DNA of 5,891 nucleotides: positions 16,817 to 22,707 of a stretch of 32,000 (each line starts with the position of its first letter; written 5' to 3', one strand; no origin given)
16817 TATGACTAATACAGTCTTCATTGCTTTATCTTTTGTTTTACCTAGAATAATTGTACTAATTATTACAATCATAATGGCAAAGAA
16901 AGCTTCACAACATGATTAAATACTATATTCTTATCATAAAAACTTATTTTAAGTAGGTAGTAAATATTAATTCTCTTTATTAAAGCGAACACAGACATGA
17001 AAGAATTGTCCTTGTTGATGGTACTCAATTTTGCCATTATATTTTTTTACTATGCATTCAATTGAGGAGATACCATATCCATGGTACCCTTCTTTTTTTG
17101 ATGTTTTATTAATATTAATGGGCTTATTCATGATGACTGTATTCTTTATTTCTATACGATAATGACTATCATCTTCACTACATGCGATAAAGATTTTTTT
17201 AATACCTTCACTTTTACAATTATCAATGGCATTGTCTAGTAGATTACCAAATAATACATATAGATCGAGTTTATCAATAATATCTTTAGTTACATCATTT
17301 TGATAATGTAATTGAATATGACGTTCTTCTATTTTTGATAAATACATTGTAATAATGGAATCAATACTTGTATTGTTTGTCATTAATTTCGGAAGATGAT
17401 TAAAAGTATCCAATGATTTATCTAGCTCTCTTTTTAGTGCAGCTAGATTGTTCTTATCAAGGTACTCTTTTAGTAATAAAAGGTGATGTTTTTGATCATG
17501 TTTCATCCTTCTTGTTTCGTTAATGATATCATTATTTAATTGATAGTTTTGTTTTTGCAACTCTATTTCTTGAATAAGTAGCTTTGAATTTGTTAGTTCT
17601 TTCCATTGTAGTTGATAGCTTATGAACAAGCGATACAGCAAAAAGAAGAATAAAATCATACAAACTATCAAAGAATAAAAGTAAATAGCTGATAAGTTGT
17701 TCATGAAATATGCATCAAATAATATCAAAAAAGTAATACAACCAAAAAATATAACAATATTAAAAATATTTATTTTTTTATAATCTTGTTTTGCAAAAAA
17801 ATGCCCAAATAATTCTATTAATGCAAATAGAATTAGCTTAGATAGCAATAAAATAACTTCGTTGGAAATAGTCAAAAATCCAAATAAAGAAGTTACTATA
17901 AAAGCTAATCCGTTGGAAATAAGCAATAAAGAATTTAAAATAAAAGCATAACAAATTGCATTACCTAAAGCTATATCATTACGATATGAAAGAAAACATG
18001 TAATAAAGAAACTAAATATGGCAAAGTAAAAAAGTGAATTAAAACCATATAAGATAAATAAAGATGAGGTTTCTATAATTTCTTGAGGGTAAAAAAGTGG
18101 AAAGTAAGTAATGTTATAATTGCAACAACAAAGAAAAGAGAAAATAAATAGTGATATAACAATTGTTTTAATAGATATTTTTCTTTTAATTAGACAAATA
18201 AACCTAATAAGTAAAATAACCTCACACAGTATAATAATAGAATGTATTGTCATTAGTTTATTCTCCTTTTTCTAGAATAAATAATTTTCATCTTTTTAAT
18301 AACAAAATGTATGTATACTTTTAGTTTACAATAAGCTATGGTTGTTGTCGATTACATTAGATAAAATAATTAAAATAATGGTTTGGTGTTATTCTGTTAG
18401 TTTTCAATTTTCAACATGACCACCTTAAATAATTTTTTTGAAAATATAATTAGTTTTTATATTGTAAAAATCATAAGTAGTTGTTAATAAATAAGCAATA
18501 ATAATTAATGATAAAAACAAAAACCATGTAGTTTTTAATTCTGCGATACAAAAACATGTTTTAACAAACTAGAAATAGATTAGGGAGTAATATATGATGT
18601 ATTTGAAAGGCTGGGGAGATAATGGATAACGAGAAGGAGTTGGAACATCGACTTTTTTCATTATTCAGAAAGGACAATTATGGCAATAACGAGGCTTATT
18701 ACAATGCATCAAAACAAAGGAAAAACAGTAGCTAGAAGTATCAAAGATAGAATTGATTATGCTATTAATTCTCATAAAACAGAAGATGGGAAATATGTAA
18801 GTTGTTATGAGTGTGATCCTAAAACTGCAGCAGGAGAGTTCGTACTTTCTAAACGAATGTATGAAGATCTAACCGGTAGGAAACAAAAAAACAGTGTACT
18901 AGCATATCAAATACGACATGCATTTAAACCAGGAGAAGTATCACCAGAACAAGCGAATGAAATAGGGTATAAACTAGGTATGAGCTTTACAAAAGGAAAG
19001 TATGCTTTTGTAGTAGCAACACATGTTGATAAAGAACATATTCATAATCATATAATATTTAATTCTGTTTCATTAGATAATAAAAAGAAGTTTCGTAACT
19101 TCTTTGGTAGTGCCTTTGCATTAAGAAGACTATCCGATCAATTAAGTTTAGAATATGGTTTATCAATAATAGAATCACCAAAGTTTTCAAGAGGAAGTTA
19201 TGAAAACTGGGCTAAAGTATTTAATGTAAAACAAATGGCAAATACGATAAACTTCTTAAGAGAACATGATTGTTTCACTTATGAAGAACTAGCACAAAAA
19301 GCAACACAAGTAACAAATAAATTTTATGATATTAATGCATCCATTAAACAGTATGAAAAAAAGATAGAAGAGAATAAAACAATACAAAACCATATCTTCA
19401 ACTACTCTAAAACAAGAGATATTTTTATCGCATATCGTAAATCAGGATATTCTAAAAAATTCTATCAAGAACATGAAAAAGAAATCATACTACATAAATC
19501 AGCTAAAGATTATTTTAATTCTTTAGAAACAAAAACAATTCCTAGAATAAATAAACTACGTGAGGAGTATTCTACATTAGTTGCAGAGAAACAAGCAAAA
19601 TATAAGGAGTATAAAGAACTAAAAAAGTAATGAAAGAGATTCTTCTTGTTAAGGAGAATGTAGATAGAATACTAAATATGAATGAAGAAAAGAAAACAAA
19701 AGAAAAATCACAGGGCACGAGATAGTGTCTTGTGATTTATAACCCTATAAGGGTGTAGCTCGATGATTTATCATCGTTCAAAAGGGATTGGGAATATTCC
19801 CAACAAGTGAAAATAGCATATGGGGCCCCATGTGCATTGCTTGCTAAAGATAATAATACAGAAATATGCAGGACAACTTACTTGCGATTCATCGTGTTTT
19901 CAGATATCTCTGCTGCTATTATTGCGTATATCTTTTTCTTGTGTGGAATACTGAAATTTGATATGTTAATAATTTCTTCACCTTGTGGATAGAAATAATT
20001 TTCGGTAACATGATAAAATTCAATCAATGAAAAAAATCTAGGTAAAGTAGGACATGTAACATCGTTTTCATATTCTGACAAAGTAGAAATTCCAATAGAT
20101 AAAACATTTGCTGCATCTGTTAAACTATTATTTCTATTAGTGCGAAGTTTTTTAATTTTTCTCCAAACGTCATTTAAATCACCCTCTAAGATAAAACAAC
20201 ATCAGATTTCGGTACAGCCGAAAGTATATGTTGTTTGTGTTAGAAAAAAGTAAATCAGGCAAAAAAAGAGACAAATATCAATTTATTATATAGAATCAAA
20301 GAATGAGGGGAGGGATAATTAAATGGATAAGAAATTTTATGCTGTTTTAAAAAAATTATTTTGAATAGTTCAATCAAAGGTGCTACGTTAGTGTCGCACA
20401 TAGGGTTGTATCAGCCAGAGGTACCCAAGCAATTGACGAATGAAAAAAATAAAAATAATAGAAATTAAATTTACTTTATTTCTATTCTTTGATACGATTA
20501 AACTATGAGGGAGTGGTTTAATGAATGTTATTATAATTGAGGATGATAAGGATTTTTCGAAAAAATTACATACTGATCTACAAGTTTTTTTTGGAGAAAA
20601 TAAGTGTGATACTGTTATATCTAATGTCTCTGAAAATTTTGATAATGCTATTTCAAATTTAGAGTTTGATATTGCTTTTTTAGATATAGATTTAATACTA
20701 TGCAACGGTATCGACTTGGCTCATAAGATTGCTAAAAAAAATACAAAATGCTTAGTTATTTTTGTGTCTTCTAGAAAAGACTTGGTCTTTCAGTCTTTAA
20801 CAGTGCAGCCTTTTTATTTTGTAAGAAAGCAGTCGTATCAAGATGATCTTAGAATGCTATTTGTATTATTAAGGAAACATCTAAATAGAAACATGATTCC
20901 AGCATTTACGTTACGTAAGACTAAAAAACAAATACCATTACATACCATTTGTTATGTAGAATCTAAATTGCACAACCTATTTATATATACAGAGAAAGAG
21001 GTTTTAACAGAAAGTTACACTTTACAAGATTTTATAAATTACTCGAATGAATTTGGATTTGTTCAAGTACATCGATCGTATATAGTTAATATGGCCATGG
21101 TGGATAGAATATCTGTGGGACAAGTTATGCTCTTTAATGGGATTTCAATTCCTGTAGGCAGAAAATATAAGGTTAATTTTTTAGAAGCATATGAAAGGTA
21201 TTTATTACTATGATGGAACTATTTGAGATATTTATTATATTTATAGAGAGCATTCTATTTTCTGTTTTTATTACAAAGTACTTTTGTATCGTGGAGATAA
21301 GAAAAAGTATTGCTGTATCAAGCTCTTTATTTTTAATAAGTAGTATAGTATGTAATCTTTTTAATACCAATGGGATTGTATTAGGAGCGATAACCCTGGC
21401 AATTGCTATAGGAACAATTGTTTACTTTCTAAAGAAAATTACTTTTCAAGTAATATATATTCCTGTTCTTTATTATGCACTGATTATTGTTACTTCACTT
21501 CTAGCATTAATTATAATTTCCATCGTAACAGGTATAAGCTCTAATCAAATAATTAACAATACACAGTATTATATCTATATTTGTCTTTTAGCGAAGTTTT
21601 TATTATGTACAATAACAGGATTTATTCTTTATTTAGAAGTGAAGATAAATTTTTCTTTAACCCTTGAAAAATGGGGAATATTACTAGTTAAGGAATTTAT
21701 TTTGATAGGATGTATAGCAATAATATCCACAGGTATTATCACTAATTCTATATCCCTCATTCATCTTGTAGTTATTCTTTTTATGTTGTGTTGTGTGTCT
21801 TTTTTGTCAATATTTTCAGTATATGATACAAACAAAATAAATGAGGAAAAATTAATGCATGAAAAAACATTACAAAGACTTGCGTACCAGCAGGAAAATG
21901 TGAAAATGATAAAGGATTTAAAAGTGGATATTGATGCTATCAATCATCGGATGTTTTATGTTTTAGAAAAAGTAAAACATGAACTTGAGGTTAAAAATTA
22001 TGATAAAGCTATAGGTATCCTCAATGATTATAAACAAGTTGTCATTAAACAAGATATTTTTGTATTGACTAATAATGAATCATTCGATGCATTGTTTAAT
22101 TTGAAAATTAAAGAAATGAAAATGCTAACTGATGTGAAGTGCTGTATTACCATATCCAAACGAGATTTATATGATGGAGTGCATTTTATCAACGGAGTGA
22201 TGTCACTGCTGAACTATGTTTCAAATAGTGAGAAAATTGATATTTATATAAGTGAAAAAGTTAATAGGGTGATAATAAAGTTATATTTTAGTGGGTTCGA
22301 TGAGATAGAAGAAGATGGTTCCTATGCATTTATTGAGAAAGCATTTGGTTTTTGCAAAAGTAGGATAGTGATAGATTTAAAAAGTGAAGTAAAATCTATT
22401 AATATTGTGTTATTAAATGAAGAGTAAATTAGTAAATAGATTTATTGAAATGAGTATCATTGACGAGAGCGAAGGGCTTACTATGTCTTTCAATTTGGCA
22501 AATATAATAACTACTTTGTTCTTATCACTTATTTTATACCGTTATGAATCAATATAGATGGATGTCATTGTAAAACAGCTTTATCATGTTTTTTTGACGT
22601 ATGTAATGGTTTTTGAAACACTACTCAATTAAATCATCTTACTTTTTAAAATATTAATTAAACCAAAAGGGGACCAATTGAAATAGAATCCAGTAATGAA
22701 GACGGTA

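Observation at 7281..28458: Two diverged paralogous LytTR-linked ABC/lipoprotein cassettes with reciprocal gene fusion and fission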

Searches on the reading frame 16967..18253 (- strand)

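Call 8: search_protein_families(library=pfam, proteins=[window:16967-18253:-], max_evalue=0.01)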
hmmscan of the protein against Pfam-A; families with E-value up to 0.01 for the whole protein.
window:16967-18253:- (428 aa): 2 families
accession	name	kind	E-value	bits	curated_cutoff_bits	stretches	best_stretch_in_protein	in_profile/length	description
PF14501.12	HATPase_c_5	-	2.3e-19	69.6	22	1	327-423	2-100/102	GHKL domain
PF02518.31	HATPase_c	-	8.7e-07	29.8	26.4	1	327-423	2-108/111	Histidine kinase-, DNA gyrase B-, and HSP90-like ATPase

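Call 70: search_protein_families(library=ncbifam, proteins=[window:16967-18253:-], max_evalue=0.01)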
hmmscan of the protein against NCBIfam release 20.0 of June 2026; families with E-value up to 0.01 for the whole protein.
window:16967-18253:- (428 aa): 3 families
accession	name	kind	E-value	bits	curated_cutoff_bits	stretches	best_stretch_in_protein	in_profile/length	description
NF008298.1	PRK11086.1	subfamily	0.00042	18.9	520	1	305-422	394-521/529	DcuS/MalK family sensor histidine kinase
NF041735.1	hist_kin_RppB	equivalog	0.0025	16.7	400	1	294-410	294-422/438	two-component system sensor histidine kinase RppB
NF008312.0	PRK11100.1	equivalog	0.0044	15.9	356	1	296-372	334-409/477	two-component system sensor histidine kinase CreC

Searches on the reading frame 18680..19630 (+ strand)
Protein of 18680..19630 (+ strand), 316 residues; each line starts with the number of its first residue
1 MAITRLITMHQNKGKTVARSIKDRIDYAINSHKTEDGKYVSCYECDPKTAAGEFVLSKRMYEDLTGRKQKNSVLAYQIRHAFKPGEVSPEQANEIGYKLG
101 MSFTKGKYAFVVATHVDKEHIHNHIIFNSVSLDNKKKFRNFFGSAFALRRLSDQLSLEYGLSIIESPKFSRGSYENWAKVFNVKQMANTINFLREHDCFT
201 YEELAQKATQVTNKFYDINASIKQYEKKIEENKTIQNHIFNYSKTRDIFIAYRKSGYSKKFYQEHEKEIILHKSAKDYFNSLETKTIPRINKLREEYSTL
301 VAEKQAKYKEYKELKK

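Call 8: search_protein_families(library=pfam, proteins=[window:18680-19630:+], max_evalue=0.01)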
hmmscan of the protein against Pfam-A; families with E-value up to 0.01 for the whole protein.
window:18680-19630:+ (316 aa): 1 family
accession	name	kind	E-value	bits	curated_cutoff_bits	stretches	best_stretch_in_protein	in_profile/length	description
PF03432.20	Relaxase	-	3.1e-33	115.3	24.6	1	27-161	1-132/132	MobA/VirD2-like, nuclease domain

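Call 70: search_protein_families(library=ncbifam, proteins=[window:18680-19630:+], max_evalue=0.01)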
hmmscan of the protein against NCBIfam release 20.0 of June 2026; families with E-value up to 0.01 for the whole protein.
window:18680-19630:+ (316 aa): 2 families
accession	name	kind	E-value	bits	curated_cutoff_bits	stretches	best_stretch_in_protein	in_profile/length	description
NF040665.1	relax_SAG1250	exception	1.2e-23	83.5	575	1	51-214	56-220/606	SAG1250 family conjugative relaxase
NF041893.1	TraI_MobP_relax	equivalog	7e-07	28.6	250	1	5-172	4-168/502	TraI/MobA(P) family conjugative relaxase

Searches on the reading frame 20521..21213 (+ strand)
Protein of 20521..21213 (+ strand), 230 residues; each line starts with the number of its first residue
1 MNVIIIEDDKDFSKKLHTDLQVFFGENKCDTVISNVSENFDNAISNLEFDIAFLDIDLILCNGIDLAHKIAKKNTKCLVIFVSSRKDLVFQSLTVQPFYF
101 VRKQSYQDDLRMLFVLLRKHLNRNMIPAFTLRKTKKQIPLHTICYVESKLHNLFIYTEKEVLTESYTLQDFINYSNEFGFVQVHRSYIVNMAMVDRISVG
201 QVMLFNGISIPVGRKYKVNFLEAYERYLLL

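Call 8: search_protein_families(library=pfam, proteins=[window:20521-21213:+], max_evalue=0.01)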
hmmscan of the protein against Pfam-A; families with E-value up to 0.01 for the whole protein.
window:20521-21213:+ (230 aa): 2 families
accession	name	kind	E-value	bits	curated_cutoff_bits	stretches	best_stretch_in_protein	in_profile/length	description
PF04397.21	LytTR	-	1.8e-16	60.6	22.6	1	137-223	5-96/98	LytTr DNA-binding domain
PF00072.30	Response_reg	-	9.6e-09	35.8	30.2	1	3-111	1-107/111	Response regulator receiver domain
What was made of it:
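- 20521..21213 (+): LytTR-type response regulator. LytTR 60.6 bits and Response_reg 35.8 bits (call 8).
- On LytTR (AgrA/AgrC-like) two-component system: 20521-21213: LytTR 60.6 bits and Response_reg 35.8 bits (call 8).
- Checked: 20521-21213 is Response_reg + LytTR (call 8).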

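Call 70: search_protein_families(library=ncbifam, proteins=[window:20521-21213:+], max_evalue=0.01)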
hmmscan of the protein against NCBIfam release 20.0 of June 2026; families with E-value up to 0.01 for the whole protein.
window:20521-21213:+ (230 aa): 8 families
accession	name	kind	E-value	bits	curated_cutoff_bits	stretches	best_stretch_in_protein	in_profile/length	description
NF010684.1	PRK14084.1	equivalog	6e-11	42.5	375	1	1-98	1-96/254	response regulator transcription factor LytR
NF008677.0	PRK11697.1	equivalog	1.7e-10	40.7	246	1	1-218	2-229/238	two-component system response regulator BtsR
NF008034.0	PRK10766.1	equivalog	0.0005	19.6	275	1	2-89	4-86/231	two-component system response regulator TorR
NF007419.0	PRK09958.1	equivalog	0.0019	17.8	251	1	42-91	39-88/204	acid-sensing system DNA-binding response regulator EvgA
NF007969.0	PRK10693.1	equivalog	0.0041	16.2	329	1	2-87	9-90/337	two-component system response regulator RssB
NF007750.0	PRK10430.1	equivalog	0.0046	16.5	262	1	1-88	2-89/239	two-component system response regulator DcuR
NF051850.1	RespRegRprY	equivalog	0.0056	16.1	370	0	2-87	6-89/234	response regulator transcription factor RprY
NF041733.1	resp_reg_CseB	equivalog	0.0084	15.5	350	1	3-89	3-84/228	two-component system response regulator CseB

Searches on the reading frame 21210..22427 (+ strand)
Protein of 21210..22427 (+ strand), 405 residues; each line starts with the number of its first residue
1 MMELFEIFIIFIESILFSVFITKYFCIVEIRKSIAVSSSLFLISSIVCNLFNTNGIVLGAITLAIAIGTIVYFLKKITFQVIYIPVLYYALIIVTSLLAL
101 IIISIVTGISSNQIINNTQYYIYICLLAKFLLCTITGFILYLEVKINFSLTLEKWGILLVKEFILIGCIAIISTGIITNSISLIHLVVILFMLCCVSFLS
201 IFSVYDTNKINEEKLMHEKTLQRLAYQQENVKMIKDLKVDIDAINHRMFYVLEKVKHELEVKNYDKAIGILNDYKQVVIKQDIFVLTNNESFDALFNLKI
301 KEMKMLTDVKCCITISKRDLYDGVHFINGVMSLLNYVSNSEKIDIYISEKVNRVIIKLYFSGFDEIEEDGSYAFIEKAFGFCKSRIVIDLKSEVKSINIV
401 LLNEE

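Call 8: search_protein_families(library=pfam, proteins=[window:21210-22427:+], max_evalue=0.01)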
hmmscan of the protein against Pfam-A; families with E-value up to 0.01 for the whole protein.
window:21210-22427:+ (405 aa): 0 families

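Call 14: search_protein_families(library=pfam, proteins=[window:21210-22427:+], max_evalue=10)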
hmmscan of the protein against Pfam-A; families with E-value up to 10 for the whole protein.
window:21210-22427:+ (405 aa): 0 families

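Call 70: search_protein_families(library=ncbifam, proteins=[window:21210-22427:+], max_evalue=0.01)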
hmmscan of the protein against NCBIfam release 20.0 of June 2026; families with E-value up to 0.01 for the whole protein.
window:21210-22427:+ (405 aa): 0 families
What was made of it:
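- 21210..22427 (+): Polytopic membrane protein (405 aa) in the kinase position. No detectable kinase domain. No Pfam or NCBIfam hit (calls 8, 14, 70).
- On LytTR (AgrA/AgrC-like) two-component system: 21210-22427 has no Pfam or NCBIfam hit (calls 8, 14, 70).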

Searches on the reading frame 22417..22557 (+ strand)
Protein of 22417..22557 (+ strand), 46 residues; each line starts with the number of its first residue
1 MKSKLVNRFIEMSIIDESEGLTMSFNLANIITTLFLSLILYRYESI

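Call 32: search_protein_families(library=pfam, proteins=[window:22417-22557:+], max_evalue=1)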
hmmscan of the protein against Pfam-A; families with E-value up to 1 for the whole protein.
window:22417-22557:+ (46 aa): 0 families

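Call 70: search_protein_families(library=ncbifam, proteins=[window:22417-22557:+], max_evalue=0.01)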
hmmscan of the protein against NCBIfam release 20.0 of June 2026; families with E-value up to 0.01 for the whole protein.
window:22417-22557:+ (46 aa): 0 families
